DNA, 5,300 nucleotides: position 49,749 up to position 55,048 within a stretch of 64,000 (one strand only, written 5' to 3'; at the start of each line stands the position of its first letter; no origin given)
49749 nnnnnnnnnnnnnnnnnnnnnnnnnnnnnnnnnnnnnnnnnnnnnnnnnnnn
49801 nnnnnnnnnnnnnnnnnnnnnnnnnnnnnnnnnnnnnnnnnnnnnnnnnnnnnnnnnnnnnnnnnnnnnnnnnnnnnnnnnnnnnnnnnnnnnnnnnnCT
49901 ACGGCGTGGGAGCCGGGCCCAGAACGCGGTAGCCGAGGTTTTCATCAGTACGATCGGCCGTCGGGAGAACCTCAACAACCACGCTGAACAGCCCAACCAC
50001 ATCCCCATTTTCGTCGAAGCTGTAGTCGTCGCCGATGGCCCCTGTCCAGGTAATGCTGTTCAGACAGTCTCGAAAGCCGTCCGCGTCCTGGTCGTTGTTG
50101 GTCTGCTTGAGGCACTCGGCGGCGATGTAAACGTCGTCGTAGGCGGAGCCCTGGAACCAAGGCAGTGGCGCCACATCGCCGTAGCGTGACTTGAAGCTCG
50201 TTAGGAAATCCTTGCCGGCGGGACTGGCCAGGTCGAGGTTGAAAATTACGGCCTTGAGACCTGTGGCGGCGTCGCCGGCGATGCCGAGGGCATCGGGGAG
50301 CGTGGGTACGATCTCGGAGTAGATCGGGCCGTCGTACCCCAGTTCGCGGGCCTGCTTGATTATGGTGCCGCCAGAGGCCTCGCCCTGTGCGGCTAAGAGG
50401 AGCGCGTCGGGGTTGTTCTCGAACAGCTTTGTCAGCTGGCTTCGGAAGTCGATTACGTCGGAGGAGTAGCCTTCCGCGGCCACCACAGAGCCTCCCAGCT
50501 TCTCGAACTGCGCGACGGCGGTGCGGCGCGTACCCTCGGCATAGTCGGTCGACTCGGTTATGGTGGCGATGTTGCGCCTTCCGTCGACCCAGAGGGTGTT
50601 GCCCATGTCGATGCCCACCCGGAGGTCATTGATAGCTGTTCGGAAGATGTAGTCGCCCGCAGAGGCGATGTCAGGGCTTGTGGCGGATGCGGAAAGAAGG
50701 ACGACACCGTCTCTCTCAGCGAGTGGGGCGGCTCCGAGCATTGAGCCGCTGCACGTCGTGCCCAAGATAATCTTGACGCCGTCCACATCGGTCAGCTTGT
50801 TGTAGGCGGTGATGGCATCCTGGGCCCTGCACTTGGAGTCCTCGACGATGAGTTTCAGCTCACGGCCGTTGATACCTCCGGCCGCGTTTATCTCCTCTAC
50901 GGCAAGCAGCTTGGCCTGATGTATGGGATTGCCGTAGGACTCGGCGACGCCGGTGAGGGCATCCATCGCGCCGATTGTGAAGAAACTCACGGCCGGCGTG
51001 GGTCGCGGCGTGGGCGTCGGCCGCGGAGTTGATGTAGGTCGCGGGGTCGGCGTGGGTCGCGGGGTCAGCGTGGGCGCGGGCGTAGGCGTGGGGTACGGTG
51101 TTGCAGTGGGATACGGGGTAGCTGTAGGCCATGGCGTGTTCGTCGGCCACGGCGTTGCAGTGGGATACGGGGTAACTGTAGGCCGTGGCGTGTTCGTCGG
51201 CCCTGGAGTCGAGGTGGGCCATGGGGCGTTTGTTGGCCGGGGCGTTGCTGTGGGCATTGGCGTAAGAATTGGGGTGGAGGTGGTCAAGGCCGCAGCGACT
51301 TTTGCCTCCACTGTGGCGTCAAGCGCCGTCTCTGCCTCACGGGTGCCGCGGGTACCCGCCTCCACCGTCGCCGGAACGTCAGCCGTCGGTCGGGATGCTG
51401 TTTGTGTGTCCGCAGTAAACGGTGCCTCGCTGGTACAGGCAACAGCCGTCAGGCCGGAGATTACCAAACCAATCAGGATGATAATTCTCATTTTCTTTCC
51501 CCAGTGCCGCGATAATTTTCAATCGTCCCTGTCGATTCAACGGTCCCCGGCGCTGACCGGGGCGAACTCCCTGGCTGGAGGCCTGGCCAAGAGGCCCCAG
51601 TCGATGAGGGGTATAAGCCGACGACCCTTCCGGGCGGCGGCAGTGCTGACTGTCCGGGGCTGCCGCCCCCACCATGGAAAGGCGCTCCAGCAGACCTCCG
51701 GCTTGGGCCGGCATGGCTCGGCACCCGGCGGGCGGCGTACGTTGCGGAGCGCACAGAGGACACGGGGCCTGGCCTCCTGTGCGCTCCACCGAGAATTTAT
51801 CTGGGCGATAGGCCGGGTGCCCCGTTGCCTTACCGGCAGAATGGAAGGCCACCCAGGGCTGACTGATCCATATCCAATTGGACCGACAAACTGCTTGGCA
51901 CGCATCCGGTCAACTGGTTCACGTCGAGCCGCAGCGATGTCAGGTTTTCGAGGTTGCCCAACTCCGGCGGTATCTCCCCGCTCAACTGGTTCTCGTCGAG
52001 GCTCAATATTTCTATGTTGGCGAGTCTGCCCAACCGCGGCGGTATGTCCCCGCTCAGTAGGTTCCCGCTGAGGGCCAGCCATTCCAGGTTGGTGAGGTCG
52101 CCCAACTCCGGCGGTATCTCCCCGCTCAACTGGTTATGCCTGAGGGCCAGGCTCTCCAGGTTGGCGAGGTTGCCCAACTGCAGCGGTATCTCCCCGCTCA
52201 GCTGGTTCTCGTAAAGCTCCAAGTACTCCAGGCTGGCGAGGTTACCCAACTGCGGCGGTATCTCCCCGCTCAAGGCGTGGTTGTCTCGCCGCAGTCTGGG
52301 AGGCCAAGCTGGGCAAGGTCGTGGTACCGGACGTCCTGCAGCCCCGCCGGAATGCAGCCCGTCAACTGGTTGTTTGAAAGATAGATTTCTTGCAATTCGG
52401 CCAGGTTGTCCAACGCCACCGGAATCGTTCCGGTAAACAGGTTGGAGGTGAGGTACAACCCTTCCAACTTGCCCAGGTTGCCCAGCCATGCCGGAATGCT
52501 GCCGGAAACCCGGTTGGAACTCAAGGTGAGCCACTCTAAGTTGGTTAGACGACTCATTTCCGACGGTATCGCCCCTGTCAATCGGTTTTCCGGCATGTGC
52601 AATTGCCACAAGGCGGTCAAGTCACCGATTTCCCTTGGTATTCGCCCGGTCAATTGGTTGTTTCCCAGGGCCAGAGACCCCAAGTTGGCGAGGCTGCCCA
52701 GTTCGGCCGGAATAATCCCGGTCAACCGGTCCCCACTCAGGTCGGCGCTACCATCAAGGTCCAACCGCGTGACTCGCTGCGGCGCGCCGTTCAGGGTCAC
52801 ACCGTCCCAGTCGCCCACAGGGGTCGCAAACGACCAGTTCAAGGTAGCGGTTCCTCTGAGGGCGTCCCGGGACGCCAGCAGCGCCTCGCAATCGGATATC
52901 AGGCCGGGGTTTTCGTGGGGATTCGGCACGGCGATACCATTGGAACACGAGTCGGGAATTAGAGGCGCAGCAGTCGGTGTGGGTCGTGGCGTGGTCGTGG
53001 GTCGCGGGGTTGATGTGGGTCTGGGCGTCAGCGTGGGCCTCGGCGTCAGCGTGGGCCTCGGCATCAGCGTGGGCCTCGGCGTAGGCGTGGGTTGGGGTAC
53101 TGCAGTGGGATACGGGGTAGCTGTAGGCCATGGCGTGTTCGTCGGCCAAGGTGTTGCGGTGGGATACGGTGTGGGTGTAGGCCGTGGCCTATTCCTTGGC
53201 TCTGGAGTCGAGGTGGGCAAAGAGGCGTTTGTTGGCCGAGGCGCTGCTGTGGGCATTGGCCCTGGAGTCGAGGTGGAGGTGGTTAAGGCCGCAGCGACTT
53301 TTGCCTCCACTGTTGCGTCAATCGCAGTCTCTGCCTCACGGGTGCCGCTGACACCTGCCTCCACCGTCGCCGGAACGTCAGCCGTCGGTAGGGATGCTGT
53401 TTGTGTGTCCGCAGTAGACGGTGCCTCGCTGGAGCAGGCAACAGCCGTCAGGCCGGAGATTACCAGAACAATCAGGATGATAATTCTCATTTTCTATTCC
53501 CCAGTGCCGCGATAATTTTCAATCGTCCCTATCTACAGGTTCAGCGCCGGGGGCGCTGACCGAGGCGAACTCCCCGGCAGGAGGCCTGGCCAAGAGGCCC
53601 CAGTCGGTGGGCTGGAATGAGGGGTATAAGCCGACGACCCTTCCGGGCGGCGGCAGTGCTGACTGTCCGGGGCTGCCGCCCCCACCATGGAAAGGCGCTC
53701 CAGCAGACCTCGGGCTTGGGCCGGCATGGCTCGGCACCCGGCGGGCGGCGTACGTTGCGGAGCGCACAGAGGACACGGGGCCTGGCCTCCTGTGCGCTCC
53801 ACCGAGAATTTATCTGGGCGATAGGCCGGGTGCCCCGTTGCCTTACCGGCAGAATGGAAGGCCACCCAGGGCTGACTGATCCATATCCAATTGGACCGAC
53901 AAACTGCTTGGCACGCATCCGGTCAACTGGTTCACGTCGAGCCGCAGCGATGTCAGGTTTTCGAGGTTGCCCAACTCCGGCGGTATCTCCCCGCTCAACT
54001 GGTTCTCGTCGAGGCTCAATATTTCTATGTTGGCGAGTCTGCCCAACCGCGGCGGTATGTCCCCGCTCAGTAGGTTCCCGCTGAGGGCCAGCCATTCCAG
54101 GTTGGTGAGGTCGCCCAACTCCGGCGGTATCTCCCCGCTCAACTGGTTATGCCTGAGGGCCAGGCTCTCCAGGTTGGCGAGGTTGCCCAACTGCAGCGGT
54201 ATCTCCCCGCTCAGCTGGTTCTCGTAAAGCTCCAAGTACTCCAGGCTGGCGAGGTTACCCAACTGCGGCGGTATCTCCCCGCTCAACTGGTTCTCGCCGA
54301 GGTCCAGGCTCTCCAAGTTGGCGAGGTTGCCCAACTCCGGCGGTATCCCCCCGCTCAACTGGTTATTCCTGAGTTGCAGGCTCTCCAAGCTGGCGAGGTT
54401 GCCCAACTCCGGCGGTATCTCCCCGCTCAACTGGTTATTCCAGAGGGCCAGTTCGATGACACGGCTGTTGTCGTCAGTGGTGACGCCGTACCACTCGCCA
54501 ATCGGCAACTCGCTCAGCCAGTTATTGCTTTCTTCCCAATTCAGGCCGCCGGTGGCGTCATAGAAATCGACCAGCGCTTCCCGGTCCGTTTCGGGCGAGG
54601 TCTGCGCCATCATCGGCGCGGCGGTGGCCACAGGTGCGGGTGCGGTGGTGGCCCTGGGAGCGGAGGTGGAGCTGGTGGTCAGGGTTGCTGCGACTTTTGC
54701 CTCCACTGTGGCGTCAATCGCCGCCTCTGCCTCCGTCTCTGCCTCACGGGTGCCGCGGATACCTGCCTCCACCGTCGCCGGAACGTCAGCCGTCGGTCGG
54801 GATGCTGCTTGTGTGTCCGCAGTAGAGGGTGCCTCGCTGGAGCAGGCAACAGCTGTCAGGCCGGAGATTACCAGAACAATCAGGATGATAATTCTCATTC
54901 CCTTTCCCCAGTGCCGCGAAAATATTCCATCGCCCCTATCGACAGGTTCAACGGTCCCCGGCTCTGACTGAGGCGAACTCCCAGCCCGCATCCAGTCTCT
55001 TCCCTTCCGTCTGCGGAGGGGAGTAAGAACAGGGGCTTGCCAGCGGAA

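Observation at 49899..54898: Tandem lipoprotein genes built from one promoter/signal/leader cassette fused to unrelated payload domains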

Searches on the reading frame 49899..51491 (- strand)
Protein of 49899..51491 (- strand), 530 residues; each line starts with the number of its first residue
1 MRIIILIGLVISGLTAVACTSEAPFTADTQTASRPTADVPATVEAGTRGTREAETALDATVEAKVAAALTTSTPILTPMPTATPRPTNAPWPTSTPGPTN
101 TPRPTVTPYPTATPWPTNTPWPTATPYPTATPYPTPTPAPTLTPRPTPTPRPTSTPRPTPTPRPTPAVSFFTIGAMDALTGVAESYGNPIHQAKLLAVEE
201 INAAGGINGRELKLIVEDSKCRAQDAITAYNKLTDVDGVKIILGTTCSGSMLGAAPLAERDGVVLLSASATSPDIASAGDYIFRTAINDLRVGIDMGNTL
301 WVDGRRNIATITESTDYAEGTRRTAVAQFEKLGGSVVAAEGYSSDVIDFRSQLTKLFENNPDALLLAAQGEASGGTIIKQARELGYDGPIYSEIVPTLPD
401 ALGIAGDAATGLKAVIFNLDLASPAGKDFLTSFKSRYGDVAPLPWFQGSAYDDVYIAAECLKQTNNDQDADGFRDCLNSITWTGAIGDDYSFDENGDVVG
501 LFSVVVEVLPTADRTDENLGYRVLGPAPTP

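Call 6: search_protein_families(library=pfam, proteins=[window:49899-51491:-], max_evalue=0.01)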
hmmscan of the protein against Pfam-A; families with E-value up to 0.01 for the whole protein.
window:49899-51491:- (530 aa): 3 families
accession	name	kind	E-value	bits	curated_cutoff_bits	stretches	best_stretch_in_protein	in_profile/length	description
PF13458.12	Peripla_BP_6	-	3.8e-53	181.8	31.7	1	172-499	3-330/343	Periplasmic binding protein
PF01094.35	ANF_receptor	-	5.1e-24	85.4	25.4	1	192-505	4-348/353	Receptor family ligand binding region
PF13433.12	Peripla_BP_5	-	1.5e-14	54.4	27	1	172-469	2-299/363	Periplasmic binding protein domain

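Call 20: find_encoding_contigs(protein=window:49899-51491:-, flank=10000, max_places=6)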
Protein window:49899-51491:- (530 aa): no gene with exactly this product is on record in the collection.

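Call 40: search_protein_families(library=ncbifam, proteins=[window:49899-51491:-], max_evalue=0.01)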
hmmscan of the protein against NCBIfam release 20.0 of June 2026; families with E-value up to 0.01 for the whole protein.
window:49899-51491:- (530 aa): 3 families
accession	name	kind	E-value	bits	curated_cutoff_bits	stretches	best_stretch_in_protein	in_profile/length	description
NF011933.0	PRK15404.1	subfamily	2.9e-33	115.4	477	1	173-501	29-353/370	high-affinity branched-chain amino acid ABC transporter substrate-binding protein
TIGR03407.1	urea_ABC_UrtA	exception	1.5e-11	43.8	492.75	1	172-486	2-318/361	urea ABC transporter substrate-binding protein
TIGR03669.1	urea_ABC_arch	equivalog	2.4e-07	30.1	494.8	1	172-249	2-79/375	urea ABC transporter substrate-binding protein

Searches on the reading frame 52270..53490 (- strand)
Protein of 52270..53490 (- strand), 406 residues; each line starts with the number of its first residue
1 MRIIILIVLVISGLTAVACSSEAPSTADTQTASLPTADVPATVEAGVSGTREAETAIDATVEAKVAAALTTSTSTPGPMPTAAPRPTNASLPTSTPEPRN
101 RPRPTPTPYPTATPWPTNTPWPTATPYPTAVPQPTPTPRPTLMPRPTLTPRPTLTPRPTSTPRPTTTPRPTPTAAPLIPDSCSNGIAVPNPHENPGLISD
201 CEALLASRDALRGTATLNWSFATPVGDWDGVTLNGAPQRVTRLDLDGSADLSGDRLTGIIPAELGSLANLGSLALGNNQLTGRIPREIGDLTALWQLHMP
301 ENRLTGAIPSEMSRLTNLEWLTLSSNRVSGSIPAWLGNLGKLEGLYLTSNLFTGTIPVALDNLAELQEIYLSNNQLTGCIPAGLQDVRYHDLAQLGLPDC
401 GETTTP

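Call 6: search_protein_families(library=pfam, proteins=[window:52270-53490:-], max_evalue=0.01)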
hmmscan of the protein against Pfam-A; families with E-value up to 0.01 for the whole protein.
window:52270-53490:- (406 aa): 4 families
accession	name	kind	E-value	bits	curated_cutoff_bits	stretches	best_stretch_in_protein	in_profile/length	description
PF13855.12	LRR_8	-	5.1e-18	65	27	2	316-376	1-61/61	Leucine rich repeat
PF00560.39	LRR_1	-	1.7e-17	60.2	20.6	0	317-339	1-23/23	Leucine Rich Repeat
PF23598.1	LRR_14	-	2.2e-09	37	40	1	261-371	40-146/353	Leucine-rich repeat region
PF12799.13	LRR_4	-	3.7e-09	37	27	2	316-350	1-33/44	Leucine Rich repeats (2 copies)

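Call 19: find_encoding_contigs(protein=window:52270-53490:-, flank=10000, max_places=6)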
Protein window:52270-53490:- (406 aa): no gene with exactly this product is on record in the collection.

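Call 40: search_protein_families(library=ncbifam, proteins=[window:52270-53490:-], max_evalue=0.01)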
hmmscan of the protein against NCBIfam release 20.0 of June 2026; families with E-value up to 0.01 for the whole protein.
window:52270-53490:- (406 aa): 5 families
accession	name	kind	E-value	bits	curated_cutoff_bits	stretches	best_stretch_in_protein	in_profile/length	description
NF041400.1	XopAE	equivalog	1.1e-13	51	600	1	260-397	58-192/478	type III secretion system effector XopAE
NF041381.1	XopAC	subfamily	2.2e-11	43.1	450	1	255-385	77-204/451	XopAC/AvrAC family type III secretion system effector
NF047464.1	FibnectbindLIC11051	equivalog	6.2e-10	38.2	1000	1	268-377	534-640/685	LIC_11051 family fibronectin-binding protein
NF033189.1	internalin_A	exception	6.4e-09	34.7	1600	1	239-379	68-199/799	class 1 internalin InlA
NF041351.1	XopL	equivalog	2.3e-05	23.3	500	1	260-402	89-235/497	type III secretion system leucine-rich repeat domain-containing effector XopL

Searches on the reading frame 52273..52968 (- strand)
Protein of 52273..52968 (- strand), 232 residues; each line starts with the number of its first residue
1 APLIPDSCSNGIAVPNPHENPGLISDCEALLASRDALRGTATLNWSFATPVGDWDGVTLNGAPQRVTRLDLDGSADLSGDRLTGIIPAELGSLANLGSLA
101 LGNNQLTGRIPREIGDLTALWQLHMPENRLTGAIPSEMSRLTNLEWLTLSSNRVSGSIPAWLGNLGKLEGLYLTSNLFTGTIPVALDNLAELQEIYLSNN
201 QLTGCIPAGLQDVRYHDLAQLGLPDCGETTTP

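Call 72: find_homologous_proteins(query=window:52273-52968:-, max_evalue=1e-30)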
Query window:52273-52968:- (232 aa): 468 proteins with E <= 1e-30 among 3015 candidates; the best 120 are listed.
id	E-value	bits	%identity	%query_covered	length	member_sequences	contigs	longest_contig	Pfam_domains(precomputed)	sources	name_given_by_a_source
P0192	9.4e-98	345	49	82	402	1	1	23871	PF23598.2,PF00560.40,PF12799.14,PF13855.13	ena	-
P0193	2.0e-78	281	44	88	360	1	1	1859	PF23598.2,PF13516.13,PF24141.2,PF25019.1,PF00560.40,PF12799.14,PF13855.13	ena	-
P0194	1.7e-77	278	44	95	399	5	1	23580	PF23598.2,PF17963.8,PF00560.40,PF00028.24,PF12799.14,PF13855.13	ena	-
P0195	1.2e-76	275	43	88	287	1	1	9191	PF23598.2,PF00560.40,PF12799.14,PF13855.13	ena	-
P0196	1.4e-75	272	51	94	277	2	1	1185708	PF23598.2,PF00560.40,PF12799.14,PF13855.13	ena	-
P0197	5.8e-74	267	51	96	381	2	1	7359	PF23598.2,PF00560.40,PF12799.14,PF13855.13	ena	-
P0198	1.5e-73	265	42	63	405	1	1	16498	PF23598.2,PF00560.40,PF12799.14,PF13855.13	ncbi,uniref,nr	ncbi:LRR receptor-like serine/threonine-protein kinase GSO1 [Geodia barretti]|uniref:LRR receptor-li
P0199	7.4e-72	260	43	96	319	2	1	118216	PF00560.40,PF12799.14,PF13855.13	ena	-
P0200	7.3e-71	257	44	88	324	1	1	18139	PF23598.2,PF00560.40,PF12799.14,PF13855.13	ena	-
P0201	8.4e-71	256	44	96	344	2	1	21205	PF23598.2,PF00560.40,PF12799.14,PF13855.13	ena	-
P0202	3.5e-70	254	38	86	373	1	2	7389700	PF23598.2,PF00560.40,PF12799.14,PF13855.13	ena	-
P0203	5.6e-70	254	36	89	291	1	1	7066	PF23598.2,PF00560.40,PF12799.14,PF13855.13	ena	-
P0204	1.6e-69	252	53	65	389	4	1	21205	PF23598.2,PF00560.40,PF12799.14,PF13855.13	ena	-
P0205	7.9e-68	247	50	97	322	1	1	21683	PF23598.2,PF00560.40,PF12799.14,PF13855.13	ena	-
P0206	6.3e-67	244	42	95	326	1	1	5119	PF23598.2,PF00560.40,PF12799.14,PF13855.13,PF23211.1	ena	-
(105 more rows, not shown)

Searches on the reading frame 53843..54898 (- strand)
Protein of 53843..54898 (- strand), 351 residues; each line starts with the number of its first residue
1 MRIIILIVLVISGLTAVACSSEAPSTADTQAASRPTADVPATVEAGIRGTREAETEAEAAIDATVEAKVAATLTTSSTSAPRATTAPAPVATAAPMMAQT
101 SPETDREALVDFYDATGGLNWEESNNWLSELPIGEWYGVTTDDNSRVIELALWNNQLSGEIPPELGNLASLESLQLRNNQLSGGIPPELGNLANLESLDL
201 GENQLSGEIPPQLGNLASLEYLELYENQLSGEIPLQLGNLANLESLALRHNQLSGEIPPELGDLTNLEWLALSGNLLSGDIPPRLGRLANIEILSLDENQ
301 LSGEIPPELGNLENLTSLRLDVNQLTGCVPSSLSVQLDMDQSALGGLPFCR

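Call 6: search_protein_families(library=pfam, proteins=[window:53843-54898:-], max_evalue=0.01)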
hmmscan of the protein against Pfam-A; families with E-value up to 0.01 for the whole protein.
window:53843-54898:- (351 aa): 7 families
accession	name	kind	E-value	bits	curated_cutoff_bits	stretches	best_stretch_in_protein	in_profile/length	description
PF00560.39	LRR_1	-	3.8e-29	94.9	20.6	2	170-192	1-23/23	Leucine Rich Repeat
PF12799.13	LRR_4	-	2.6e-24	85.1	27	7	170-205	2-36/44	Leucine Rich repeats (2 copies)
PF23598.1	LRR_14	-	9e-19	67.9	40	2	212-325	42-151/353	Leucine-rich repeat region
PF13855.12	LRR_8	-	4.3e-17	62.1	27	3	238-277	22-61/61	Leucine rich repeat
PF25019.1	LRR_R13L1-DRL21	-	1.7e-05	25.1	27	0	190-225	91-125/127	R13L1/DRL21 LRRs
PF24141.1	LRR_ComC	-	0.00056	20.1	27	0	224-306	198-273/288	EGF-like domain-containing protein ComC LRR domain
PF24758.1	LRR_At5g56370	-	0.0071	16.5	27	0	146-205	12-73/227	FBD-associated F-box protein At5g56370, LRR repeats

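Call 40: search_protein_families(library=ncbifam, proteins=[window:53843-54898:-], max_evalue=0.01)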
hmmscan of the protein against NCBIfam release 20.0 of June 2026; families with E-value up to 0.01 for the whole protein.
window:53843-54898:- (351 aa): 6 families
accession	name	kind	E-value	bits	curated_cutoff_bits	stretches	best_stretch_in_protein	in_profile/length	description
NF047464.1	FibnectbindLIC11051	equivalog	3.3e-18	65.5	1000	1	142-334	463-647/685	LIC_11051 family fibronectin-binding protein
NF041381.1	XopAC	subfamily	6.5e-18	64.6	450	2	148-283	69-201/451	XopAC/AvrAC family type III secretion system effector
NF041400.1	XopAE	equivalog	7.2e-16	58.2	600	1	145-253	89-197/478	type III secretion system effector XopAE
NF033189.1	internalin_A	exception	4.3e-15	55.1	1600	1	145-331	119-290/799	class 1 internalin InlA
NF033188.1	internalin_H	exception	5.3e-08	31.9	1050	1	168-331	97-248/548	InlH/InlC2 family class 1 internalin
NF041351.1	XopL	equivalog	8.7e-07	28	500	1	160-264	167-270/497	type III secretion system leucine-rich repeat domain-containing effector XopL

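Call 49: predict_structure(protein=window:53843-54898:-)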
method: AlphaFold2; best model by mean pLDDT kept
length: 351 residues; sequences in the alignment: 1
mean_pLDDT: 68.6   pTM: 0.60
mean pLDDT of the five models: 68.6, 65.2, 59.2, 58.9, 57.9
residues with pLDDT >= 90: 118; 70-90: 65; 50-70: 51; < 50: 117
segments of 3 or more residues with pLDDT < 50: 1-4, 8-40, 42-44, 70-113, 115-119, 121-134, 338-346
pLDDT, mean of each block of 10 residues (from residue 1): 42 38 34 37 52 59 54 39 32 30 37 49 44 59 82 80 86 90 93 96 94 97 96 97 97 95 97 92 93 91 81 84 57 54 46 39
secondary structure, 60 per line:
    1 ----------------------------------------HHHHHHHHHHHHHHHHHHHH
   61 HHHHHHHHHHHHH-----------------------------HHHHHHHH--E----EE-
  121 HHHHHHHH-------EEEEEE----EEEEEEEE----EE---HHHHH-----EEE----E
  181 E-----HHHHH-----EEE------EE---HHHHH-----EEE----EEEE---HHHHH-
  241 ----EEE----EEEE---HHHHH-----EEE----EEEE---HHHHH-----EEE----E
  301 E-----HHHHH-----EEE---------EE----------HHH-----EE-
elements in order: H41-73 H103-110 H121-128 E136-141 E146-153 H163-167 E173-175 H187-191 E197-199 H211-215 E221-223 E228-231 H235-239 E245-247 E252-255 H259-263 E269-271 E276-279 H283-287 E293-295 H307-311 E317-319
